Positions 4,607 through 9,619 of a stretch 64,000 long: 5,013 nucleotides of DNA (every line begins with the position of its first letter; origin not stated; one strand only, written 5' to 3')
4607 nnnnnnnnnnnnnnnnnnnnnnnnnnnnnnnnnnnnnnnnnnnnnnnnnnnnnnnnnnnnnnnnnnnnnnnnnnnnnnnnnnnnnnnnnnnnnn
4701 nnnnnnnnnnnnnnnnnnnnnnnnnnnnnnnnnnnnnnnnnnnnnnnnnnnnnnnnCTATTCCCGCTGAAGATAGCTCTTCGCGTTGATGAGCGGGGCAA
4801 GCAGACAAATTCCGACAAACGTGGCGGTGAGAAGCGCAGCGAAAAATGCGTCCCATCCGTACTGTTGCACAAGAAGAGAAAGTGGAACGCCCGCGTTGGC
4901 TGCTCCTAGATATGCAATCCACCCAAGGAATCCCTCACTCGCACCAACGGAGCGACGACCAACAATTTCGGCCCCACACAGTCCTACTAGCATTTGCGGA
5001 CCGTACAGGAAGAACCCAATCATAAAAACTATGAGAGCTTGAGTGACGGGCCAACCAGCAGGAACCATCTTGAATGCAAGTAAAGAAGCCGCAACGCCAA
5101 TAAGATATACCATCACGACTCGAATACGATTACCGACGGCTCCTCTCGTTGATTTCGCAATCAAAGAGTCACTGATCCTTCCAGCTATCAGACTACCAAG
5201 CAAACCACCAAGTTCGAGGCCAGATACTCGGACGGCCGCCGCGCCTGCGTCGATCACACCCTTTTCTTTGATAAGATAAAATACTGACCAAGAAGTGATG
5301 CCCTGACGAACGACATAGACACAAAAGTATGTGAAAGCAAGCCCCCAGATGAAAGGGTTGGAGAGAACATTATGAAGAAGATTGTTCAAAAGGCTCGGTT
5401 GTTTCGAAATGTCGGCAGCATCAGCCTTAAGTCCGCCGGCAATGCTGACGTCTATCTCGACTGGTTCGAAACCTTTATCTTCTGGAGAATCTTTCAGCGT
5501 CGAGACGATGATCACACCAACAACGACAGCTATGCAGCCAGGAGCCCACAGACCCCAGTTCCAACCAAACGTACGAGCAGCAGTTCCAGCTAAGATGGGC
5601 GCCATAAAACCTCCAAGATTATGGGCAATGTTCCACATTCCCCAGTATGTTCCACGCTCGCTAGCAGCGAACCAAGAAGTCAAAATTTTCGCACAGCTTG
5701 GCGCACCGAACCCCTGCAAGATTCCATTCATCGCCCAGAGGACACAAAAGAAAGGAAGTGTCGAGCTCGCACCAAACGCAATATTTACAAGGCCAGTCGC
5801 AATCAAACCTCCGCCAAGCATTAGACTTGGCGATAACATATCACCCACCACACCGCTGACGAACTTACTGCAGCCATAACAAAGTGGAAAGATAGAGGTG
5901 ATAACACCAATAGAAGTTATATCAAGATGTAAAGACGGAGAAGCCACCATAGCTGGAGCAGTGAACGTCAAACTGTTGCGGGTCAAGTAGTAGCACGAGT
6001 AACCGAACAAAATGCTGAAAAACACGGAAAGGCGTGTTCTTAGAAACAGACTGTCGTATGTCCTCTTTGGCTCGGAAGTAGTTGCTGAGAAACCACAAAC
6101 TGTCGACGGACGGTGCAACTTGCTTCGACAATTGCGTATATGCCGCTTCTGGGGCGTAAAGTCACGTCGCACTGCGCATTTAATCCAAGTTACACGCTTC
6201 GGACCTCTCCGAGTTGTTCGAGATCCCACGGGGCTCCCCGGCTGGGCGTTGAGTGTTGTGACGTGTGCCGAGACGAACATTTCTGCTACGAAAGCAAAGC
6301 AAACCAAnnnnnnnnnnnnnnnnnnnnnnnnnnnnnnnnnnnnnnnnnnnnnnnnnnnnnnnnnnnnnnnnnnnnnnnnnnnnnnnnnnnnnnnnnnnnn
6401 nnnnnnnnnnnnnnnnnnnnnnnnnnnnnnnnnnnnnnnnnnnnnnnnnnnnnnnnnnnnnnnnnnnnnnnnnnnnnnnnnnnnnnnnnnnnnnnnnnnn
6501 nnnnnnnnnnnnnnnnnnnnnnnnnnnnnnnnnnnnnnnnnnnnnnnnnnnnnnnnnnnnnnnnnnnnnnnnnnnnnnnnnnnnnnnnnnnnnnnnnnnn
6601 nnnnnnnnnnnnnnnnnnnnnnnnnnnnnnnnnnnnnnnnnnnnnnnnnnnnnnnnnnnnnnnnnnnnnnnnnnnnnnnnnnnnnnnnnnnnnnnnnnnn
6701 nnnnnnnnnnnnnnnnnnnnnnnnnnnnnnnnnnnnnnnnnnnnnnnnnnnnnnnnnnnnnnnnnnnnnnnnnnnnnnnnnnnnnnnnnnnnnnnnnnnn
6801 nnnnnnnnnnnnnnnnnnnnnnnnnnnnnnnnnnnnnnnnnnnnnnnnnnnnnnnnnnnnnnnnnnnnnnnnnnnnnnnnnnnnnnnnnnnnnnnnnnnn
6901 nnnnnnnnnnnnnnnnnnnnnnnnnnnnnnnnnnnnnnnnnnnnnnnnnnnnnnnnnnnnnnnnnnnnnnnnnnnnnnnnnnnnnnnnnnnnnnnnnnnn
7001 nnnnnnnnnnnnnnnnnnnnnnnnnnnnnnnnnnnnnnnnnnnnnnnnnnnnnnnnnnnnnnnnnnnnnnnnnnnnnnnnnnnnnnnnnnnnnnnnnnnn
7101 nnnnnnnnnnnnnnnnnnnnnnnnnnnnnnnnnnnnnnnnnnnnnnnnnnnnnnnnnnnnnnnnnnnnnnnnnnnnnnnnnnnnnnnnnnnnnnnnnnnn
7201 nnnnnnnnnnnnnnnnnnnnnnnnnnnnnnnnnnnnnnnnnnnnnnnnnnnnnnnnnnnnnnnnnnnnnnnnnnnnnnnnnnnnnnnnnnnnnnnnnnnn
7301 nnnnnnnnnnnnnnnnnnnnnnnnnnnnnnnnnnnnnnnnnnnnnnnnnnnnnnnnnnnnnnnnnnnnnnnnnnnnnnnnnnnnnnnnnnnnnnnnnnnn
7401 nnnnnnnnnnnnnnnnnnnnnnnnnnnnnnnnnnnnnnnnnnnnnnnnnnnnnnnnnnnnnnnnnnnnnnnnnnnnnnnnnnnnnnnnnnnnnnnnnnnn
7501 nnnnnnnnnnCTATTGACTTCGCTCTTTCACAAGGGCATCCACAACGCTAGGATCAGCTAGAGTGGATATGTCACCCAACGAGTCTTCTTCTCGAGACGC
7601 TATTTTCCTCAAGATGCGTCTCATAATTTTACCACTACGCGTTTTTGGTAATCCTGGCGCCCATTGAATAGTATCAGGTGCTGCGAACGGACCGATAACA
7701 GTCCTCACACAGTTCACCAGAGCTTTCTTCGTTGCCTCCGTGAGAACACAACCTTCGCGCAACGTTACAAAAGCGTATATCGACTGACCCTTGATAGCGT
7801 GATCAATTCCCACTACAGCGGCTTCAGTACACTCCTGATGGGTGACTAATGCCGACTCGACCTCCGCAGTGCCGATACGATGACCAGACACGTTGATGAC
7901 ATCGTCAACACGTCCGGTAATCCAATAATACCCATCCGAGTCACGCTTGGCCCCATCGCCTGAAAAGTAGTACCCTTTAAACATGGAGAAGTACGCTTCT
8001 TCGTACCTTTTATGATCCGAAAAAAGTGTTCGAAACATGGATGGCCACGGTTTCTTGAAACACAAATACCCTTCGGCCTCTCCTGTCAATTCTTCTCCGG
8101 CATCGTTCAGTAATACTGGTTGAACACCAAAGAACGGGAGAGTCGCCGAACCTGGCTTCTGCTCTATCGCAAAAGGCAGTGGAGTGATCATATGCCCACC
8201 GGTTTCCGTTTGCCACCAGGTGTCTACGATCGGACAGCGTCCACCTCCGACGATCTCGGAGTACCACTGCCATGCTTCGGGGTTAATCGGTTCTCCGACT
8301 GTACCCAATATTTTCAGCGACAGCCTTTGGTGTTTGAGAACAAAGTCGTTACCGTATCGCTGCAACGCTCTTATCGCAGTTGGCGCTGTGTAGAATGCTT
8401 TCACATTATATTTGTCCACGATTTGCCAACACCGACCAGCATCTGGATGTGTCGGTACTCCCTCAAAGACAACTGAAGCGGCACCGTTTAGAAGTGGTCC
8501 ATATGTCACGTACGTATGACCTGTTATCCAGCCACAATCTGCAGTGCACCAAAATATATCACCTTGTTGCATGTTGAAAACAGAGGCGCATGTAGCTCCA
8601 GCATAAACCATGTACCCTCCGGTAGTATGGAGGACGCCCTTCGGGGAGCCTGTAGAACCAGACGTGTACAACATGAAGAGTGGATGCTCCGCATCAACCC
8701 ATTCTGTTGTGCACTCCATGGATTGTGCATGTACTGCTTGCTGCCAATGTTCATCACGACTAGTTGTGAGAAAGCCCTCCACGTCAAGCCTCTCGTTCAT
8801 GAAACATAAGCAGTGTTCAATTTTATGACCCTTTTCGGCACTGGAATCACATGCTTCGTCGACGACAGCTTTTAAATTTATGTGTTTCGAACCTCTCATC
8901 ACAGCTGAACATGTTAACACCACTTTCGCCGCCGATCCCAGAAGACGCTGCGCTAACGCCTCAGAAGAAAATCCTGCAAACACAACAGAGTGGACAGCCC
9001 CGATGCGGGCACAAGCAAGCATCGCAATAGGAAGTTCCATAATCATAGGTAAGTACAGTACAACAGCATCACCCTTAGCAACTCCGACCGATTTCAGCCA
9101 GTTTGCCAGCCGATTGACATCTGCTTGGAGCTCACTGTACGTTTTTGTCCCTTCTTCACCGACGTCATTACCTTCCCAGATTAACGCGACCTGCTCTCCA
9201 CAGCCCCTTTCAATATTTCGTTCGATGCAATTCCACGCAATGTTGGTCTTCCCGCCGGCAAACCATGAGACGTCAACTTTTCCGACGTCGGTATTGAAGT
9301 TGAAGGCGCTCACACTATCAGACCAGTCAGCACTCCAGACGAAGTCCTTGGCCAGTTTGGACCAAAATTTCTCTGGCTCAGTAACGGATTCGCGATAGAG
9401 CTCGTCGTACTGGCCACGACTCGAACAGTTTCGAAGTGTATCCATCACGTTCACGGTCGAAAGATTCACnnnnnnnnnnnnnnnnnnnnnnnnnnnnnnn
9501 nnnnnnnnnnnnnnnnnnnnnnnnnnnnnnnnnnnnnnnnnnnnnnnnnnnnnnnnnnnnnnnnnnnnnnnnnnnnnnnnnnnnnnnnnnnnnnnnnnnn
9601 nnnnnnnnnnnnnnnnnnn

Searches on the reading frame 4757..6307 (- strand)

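Call 56: search_protein_families(library=pfam, proteins=[window:4757-6307:-], max_evalue=0.00001)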
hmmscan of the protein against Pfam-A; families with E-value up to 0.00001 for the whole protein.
window:4757-6307:- (516 aa): 1 family
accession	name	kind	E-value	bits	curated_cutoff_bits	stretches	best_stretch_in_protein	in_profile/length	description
PF07690.21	MFS_1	-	1.4e-39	136.5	33.4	1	99-470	1-344/347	Major Facilitator Superfamily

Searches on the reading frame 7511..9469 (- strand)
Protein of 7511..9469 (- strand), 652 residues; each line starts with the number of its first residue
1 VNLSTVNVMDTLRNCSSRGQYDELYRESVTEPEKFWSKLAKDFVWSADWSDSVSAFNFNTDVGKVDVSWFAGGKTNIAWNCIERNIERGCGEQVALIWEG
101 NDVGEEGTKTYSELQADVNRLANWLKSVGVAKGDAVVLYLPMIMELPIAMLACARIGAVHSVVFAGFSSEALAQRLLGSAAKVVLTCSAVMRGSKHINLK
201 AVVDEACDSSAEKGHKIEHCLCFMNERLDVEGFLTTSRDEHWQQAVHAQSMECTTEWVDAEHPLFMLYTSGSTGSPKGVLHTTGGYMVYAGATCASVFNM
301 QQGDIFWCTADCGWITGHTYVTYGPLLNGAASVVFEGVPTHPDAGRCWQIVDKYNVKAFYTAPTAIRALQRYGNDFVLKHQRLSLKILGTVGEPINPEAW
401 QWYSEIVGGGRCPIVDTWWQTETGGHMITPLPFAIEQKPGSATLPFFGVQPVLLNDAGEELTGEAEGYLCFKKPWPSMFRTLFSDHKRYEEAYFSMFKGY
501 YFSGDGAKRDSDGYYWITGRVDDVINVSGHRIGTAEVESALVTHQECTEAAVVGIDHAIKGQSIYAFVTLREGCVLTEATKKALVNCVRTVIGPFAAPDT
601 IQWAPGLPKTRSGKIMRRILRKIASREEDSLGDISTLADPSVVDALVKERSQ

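Call 56: search_protein_families(library=pfam, proteins=[window:7511-9469:-], max_evalue=0.00001)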
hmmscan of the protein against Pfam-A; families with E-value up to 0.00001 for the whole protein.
window:7511-9469:- (652 aa): 3 families
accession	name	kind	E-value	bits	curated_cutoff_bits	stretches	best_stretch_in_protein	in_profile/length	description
PF00501.34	AMP-binding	-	2.7e-83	280.3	29.9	1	83-478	2-379/384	AMP-binding enzyme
PF13193.12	AMP-binding_C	-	6.3e-23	81.9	24.5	1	536-614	1-76/76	AMP-binding enzyme C-terminal domain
PF16177.11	ACAS_N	-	8.8e-15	54.7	27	1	21-81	1-55/55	Acetyl-coenzyme A synthetase N-terminus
